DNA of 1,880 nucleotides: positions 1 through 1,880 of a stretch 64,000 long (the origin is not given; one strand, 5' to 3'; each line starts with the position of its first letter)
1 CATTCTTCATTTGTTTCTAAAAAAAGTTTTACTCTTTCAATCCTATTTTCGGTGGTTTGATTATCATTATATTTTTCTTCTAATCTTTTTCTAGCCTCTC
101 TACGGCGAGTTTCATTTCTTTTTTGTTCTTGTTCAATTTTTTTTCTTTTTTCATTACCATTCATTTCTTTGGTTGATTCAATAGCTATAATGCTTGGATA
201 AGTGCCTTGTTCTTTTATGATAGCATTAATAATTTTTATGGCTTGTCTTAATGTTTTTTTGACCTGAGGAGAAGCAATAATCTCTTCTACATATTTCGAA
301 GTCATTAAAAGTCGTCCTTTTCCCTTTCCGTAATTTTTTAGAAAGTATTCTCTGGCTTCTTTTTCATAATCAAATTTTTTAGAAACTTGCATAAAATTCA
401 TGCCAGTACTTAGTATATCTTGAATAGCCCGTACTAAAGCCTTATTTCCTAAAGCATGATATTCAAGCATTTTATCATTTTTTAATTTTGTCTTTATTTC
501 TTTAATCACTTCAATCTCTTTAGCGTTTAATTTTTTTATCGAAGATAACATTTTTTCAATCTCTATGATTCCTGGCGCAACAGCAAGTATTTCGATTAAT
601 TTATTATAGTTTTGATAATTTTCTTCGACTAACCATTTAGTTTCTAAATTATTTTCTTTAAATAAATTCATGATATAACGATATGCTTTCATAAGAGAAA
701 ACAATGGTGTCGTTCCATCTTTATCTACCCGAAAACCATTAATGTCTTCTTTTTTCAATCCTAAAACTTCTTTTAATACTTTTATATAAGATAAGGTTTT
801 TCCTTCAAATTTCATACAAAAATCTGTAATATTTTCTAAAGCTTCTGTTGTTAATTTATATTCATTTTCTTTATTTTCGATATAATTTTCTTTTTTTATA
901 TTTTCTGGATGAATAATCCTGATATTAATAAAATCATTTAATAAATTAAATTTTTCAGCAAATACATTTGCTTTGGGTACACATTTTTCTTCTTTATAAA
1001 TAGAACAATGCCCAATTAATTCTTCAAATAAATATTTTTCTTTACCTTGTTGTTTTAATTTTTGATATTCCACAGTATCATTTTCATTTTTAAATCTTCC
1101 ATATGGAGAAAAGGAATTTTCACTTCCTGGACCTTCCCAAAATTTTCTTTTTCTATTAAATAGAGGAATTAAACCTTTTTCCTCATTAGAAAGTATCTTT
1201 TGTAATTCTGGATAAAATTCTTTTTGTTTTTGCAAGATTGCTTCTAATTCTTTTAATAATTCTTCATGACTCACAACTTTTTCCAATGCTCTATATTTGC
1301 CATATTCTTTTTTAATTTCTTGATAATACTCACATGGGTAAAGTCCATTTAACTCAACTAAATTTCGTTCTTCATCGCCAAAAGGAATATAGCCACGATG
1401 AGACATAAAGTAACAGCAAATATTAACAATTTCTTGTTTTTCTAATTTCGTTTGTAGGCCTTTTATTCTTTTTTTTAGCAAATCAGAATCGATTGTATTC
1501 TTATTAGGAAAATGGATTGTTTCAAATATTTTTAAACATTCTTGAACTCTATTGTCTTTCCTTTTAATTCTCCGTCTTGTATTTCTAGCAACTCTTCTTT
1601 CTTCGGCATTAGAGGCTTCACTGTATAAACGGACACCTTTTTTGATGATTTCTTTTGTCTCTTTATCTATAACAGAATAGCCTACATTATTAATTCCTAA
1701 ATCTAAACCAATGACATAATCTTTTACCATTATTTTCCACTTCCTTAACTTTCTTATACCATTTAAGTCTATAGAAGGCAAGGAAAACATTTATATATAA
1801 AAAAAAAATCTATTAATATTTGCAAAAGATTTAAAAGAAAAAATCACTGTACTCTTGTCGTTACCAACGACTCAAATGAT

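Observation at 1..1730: SaCas9-like Cas9 truncated by the window edge; the rest of a type II CRISPR-Cas locus should lie beyond position 1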

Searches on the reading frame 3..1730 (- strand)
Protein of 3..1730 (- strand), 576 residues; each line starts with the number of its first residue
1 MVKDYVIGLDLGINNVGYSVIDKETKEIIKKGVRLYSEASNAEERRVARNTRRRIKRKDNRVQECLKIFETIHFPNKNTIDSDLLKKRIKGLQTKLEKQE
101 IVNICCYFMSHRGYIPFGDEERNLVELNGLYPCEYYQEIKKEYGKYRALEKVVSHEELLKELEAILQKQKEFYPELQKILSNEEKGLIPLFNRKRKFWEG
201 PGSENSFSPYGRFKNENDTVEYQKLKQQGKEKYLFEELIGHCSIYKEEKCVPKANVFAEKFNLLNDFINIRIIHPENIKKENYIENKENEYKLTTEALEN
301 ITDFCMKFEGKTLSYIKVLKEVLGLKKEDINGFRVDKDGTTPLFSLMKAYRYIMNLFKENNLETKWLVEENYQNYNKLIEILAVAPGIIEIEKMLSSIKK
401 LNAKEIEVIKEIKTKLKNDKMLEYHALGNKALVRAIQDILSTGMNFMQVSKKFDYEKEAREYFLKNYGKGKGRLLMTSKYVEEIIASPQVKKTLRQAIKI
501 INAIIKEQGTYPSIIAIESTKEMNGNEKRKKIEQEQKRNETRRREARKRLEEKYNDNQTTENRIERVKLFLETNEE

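Call 4: search_protein_families(library=pfam, proteins=[window:3-1730:-], max_evalue=0.1)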
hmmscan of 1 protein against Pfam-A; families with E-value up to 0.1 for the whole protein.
window:3-1730:- (576 aa): 2 families
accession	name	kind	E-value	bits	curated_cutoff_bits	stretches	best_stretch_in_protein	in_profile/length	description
PF18470.6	Cas9_a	-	2.4e-05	24.5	26.9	1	236-396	4-154/221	Cas9 alpha-helical lobe domain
PF12095.13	CRR7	-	0.05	14.4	25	0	150-185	21-57/84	Protein CHLORORESPIRATORY REDUCTION 7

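Call 5: search_protein_families(library=ncbifam, proteins=[window:3-1730:-], max_evalue=0.1)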
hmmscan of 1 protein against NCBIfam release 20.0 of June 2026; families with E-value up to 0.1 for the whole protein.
window:3-1730:- (576 aa): 2 families
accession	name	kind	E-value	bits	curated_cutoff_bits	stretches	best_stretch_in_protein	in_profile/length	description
TIGR01865.2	cas_Csn1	equivalog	1.7e-86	291.5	100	1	5-572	1-571/1070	type II CRISPR RNA-guided endonuclease Cas9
NF000711.0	PRK00039.2-1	equivalog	0.05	13.5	163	0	6-45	3-43/161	crossover junction endodeoxyribonuclease RuvC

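Call 6: search_solved_structures(query=window:3-1730:-, max_evalue=1, show_alignments=2)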
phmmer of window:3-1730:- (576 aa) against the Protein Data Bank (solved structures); distinct sequences matched with E-value up to 1: 32.
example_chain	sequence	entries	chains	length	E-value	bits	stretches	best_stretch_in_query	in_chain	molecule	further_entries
6m0v_A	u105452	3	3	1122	2e-33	119.2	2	145-557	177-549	CRISPR-associated endonuclease Cas9 1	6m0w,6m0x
6rj9_C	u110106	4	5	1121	3.1e-33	118.6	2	145-557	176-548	CRISPR-associated endonuclease Cas9 1 | Streptococcus Thermophilus 1 Cas9 | Cas 9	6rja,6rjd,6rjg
8hud_A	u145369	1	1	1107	2.8e-30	108.8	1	5-554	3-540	CRISPR-associated endonuclease Cas9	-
7enr_A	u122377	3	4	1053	5.1e-30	108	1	2-569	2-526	CRISPR-associated endonuclease Cas9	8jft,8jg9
7eni_A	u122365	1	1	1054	5.1e-30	107.9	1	2-569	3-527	CRISPR-associated endonuclease Cas9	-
5axw_A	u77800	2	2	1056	6.5e-30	107.6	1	2-569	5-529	CRISPR-associated endonuclease Cas9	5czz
7el1_A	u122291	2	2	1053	6.8e-30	107.5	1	2-569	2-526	CRISPR-associated endonuclease Cas9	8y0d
9mb6_A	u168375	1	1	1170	6.9e-30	107.5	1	2-569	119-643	Ubiquitin-like protein SMT3,CRISPR-associated endonuclease Cas9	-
9mb7_A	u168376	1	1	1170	2.3e-29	105.8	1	2-569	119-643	Ubiquitin-like protein SMT3,CRISPR-associated endonuclease Cas9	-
8zcy_A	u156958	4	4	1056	2.3e-29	105.8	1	2-569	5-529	CRISPR-associated endonuclease Cas9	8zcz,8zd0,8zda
7vw3_A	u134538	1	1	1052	1.4e-28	103.2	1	3-569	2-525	CRISPR-associated endonuclease Cas9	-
8ywh_A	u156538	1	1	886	7e-25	91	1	2-518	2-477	sCas9 (Compact SaCas9)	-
21dz_A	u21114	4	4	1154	1e-18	70.7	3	473-574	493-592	CRISPR-associated endonuclease Cas9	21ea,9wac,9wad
8hnw_A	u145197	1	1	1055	1.6e-18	70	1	4-554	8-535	CRISPR-associated endonuclease Cas9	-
8hnt_A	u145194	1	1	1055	1.6e-18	70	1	4-554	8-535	CRISPR-associated endonuclease Cas9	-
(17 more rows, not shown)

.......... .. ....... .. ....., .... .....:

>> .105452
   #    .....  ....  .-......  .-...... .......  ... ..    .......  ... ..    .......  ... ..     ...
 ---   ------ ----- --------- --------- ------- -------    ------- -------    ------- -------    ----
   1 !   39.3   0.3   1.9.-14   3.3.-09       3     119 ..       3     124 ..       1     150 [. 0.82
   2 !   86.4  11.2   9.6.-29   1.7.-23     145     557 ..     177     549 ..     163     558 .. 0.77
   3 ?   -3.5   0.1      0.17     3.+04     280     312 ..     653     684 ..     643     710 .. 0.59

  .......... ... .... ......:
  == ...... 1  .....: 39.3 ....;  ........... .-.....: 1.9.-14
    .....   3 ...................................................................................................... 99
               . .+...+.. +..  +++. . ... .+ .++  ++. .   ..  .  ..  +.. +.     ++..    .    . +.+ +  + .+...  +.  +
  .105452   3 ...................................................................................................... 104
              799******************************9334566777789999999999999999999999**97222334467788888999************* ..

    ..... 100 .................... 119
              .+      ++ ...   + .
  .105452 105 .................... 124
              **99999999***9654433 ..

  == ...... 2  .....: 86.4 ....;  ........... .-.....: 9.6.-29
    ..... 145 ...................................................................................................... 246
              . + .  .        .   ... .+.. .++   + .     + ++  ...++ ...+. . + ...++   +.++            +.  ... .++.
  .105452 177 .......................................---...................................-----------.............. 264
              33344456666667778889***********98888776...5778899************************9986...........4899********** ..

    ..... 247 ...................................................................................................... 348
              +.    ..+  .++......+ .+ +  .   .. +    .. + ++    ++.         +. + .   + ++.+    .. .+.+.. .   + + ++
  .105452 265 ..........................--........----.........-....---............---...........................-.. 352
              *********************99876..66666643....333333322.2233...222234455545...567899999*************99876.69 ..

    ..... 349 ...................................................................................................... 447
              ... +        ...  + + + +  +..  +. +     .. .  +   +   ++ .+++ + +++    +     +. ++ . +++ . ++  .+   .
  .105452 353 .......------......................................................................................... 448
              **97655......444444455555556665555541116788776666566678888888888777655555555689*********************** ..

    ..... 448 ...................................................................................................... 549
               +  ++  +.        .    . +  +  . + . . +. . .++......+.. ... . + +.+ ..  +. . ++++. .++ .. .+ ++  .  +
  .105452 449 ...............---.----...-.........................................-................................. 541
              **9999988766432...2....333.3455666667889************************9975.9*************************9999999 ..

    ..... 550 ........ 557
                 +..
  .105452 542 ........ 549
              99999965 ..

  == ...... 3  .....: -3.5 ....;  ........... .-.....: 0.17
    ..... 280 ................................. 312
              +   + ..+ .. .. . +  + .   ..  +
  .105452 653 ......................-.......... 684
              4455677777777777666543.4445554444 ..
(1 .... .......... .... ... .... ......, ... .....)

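Call 11: find_homologous_proteins(query=window:3-1730:-, max_evalue=1e-10)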
Query window:3-1730:- (576 aa): 25 proteins with E <= 1e-10 among 8000 candidates.
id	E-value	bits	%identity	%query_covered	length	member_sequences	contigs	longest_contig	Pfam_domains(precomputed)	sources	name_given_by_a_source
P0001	5.1e-228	776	62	99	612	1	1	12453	-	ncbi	-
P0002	8.3e-204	696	62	89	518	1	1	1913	-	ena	-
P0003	4.8e-175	602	52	99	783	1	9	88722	PF13395.13,PF01844.30,PF22702.3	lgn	-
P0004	6.3e-170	585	63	73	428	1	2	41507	-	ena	-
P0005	3.3e-152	526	64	65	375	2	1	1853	-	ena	-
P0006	8.8e-143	495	66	60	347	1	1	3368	-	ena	-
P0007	1.6e-141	491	46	99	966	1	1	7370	PF13395.13,PF01844.30,PF22702.3,PF14279.13,PF18541.8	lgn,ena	-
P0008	1.2e-135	472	44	99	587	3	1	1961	-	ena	-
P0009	2.5e-131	457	46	94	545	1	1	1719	-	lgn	-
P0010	4.8e-130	453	50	80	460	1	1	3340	-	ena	-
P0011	1.0e-127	445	64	53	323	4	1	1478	-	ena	-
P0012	2.2e-125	438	41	100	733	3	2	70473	-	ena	-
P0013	1.6e-108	382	67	43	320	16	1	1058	-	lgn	-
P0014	3.0e-102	361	55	58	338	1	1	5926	-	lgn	-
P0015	1.1e-100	356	57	50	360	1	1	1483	-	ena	-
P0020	1.1e-34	138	32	45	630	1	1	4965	PF18470.7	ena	-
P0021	2.1e-33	134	25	95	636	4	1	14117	PF13395.13,PF18470.7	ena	-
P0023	2.0e-24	104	26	95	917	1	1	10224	PF13395.13,PF18470.7,PF22702.3,PF18061.7,PF18541.8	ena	-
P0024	8.0e-23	99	26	95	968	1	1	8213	PF13395.13,PF18470.7,PF22702.3,PF18061.7,PF18541.8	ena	-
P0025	4.3e-16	77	26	72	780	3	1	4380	PF13395.13,PF18470.7,PF22702.3,PF28149.1,PF18541.8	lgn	-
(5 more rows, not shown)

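Call 12: find_related_loci(query=window:3-1730:-, collection=genome_contigs, flank=10000)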
Query window:3-1730:- (576 aa) in genome_contigs; peptide patterns used: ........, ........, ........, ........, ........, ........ (x = any residue, [..] = any of these).
248 stretches matched a pattern; 10 encode a relative of the query (tblastn E <= 1e-3); 10 distinct loci.
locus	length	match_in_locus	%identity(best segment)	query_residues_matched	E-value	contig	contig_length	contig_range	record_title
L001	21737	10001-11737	68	1-576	0e+0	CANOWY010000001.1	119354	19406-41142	MAG TPA_asm: uncultured Tenericutes bacterium isolate SRR15604582_bin.43_metawrap_v1.3_MAG genome assembly, contig: NODE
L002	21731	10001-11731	64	1-574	0e+0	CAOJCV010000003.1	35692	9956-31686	MAG TPA_asm: uncultured Tenericutes bacterium isolate SRR15604481_bin.54_metawrap_v1.3_MAG genome assembly, contig: NODE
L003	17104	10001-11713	64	3-574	0e+0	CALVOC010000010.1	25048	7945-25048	MAG: uncultured Bacilli bacterium isolate BRZ_PC__bin122 genome assembly, contig: BRZ_PC__NODE_2903_length_25048_cov_5.1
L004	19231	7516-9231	64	2-574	0e+0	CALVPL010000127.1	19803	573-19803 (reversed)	MAG: uncultured Bacilli bacterium isolate E12__bin133 genome assembly, contig: E12__k127_3997166, whole genome shotgun s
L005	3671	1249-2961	64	3-574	0e+0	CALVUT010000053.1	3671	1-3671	MAG: uncultured Bacilli bacterium isolate E0_RM__bin3 genome assembly, contig: E0_RM__k127_2269527, whole genome shotgun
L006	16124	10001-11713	64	3-574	0e+0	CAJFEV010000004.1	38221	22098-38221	uncultured Bacilli bacterium isolate Chicken_13_mag_25 genome assembly, contig: MAGpy_11413_13_idba_bin_25_fascaffold_16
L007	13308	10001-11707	65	5-575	0e+0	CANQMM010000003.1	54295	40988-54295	MAG: uncultured Bacilli bacterium isolate Lapin-013__bin24 genome assembly, contig: Lapin-013__NODE_362_length_54295_cov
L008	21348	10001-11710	64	4-575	0e+0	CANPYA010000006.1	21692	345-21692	MAG: uncultured Bacilli bacterium isolate Lapin-005__bin123 genome assembly, contig: Lapin-005__NODE_3190_length_21692_c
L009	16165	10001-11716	62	2-575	0e+0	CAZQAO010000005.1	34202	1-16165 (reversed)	MAG TPA_asm: uncultured Muribaculaceae bacterium isolate SRP314395_co1_23 genome assembly, contig: NODE_905_length_34202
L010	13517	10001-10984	27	3-267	8e-12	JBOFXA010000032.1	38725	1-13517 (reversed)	MAG: Spiroplasma sp. isolate WFFMC_MAG_538 k139_191840_flag=0_multi=9.8577_len=38725, whole genome shotgun sequence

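Call 18: search_protein_families(library=ncbifam, proteins=[L001:10001-13270:+, L001:13350-14279:+, L001:14267-14638:+, L001:14574-15503:+, L001:7926-9911:+], max_evalue=0.01)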
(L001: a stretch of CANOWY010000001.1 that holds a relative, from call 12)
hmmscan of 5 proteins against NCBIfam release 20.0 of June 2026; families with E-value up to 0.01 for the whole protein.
L001:10001-13270:+ (1089 aa): 3 families
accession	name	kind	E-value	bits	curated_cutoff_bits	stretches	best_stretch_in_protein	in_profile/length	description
TIGR01865.2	cas_Csn1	equivalog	1e-136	457.7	100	1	5-1061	1-1030/1070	type II CRISPR RNA-guided endonuclease Cas9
NF049971.1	CRISPR_Cas9d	exception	8.7e-27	94.1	375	1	503-876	472-851/986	type II CRISPR RNA-guided endonuclease Cas9d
NF040563.1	guided_IscB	equivalog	1.5e-10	40.7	175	1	555-656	171-264/314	RNA-guided endonuclease IscB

L001:13350-14279:+ (309 aa): 9 families
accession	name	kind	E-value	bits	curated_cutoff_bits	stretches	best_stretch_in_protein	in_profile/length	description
TIGR03639.1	cas1_NMENI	exception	1.8e-80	270.2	120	1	15-289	1-277/278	type II CRISPR-associated endonuclease Cas1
TIGR00287.1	cas1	equivalog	1.9e-28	99.5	71.7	1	19-294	4-320/327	CRISPR-associated endonuclease Cas1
NF049935.1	cas4g_cas1g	exception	1.8e-16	59.7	560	1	16-247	215-470/546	CRISPR-associated endonuclease Cas4g/Cas1g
TIGR04093.1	cas1_CYANO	exception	2.1e-16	59.8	385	1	17-249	2-260/334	type I-D CRISPR-associated endonuclease Cas1d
TIGR04329.1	cas1_PREFRAN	exception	7.6e-12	44.9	300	1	18-293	10-296/317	type V CRISPR-associated endonuclease Cas1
TIGR03641.1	cas1_HMARI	exception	2.8e-11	43.3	304.1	1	17-237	2-237/324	type I-B CRISPR-associated endonuclease Cas1b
TIGR03640.1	cas1_DVULG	exception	2.5e-09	36.8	385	1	16-238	4-255/340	type I-C CRISPR-associated endonuclease Cas1c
TIGR03983.1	cas1_MYXAN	equivalog_domain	1.4e-07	30.8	358.05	1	31-242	28-265/347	type I-MYXAN CRISPR-associated endonuclease Cas1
TIGR03638.1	cas1_ECOLI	exception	0.00035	19.9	215.6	1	17-227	13-217/269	type I-E CRISPR-associated endonuclease Cas1e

L001:14267-14638:+ (123 aa): 1 family
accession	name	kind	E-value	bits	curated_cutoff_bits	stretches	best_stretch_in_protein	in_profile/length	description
TIGR01573.1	cas2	equivalog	1.6e-22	79.6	24.5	1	10-98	1-87/96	CRISPR-associated endonuclease Cas2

L001:14574-15503:+ (309 aa): 0 families

L001:7926-9911:+ (661 aa): 28 families (the best 25 are shown)
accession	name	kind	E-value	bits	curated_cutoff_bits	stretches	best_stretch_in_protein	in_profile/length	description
TIGR01241.2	FtsH_fam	equivalog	7.7e-245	814.2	600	1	21-606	5-598/598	ATP-dependent zinc metalloprotease FtsH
NF008004.0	PRK10733.1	equivalog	3.8e-188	626.5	1008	1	12-616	2-599/644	ATP-dependent zinc metalloprotease FtsH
NF003069.1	PRK03992.1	subfamily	6.3e-91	305.3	500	1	167-412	127-373/379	proteasome-activating nucleotidase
TIGR01242.2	TIGR01242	subfamily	3.9e-86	289.3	500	1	167-413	110-357/362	proteasome-activating nucleotidase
TIGR01243.1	CDC48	subfamily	3.5e-76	257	802.65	1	168-412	450-693/733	CDC48 family AAA ATPase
NF047747.1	PrtsmActNtasePan2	equivalog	3.5e-72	243.8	700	1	163-411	143-392/397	proteasome-activating nucleotidase Pan2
NF047748.1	PrtsmActNtasePan1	equivalog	1.5e-70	238.2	750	1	159-411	136-389/405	proteasome-activating nucleotidase Pan1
TIGR03689.1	pup_AAA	equivalog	2.7e-41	141.9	504.75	1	169-404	180-425/512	proteasome ATPase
NF041006.2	cell_div_CdvC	equivalog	1e-39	136.5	650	1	166-394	98-325/370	cell division protein CdvC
NF042959.1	IteA_antiphage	equivalog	1.9e-37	129.3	510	1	177-421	98-334/367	anti-phage ATPase IteA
NF003229.0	PRK04195.1-5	equivalog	2.2e-08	33.3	280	1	170-278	16-118/413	replication factor C large subunit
NF003745.1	PRK05342.1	equivalog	9.4e-07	28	359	1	207-279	112-190/418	ATP-dependent Clp protease ATP-binding subunit ClpX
TIGR00382.1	clpX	equivalog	1.3e-06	27.7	370.75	1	207-278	120-197/414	ATP-dependent protease ATP-binding subunit ClpX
TIGR02881.1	spore_V_K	equivalog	2.9e-06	26.5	422.95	1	169-316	4-151/261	stage V sporulation protein K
TIGR00763.1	lon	equivalog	6.6e-06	24.9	608.05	1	174-278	329-435/795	endopeptidase La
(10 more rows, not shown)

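Call 19: search_protein_families(library=pfam, proteins=[L001:14574-15503:+], max_evalue=0.001)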
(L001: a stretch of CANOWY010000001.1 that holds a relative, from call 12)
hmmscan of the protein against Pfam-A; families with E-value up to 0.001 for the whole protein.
L001:14574-15503:+ (309 aa): 0 families

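Call 21: find_related_loci(query=window:3-1730:-, collection=metagenome_contigs, flank=10000)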
Query window:3-1730:- (576 aa) in metagenome_contigs; peptide patterns used: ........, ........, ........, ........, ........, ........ (x = any residue, [..] = any of these).
452 stretches matched a pattern; 2 encode a relative of the query (tblastn E <= 1e-3); 2 distinct loci.
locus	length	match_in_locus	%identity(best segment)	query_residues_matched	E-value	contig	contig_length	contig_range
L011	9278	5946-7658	64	3-574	0e+0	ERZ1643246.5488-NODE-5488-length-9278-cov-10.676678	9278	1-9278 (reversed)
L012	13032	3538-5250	64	3-574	0e+0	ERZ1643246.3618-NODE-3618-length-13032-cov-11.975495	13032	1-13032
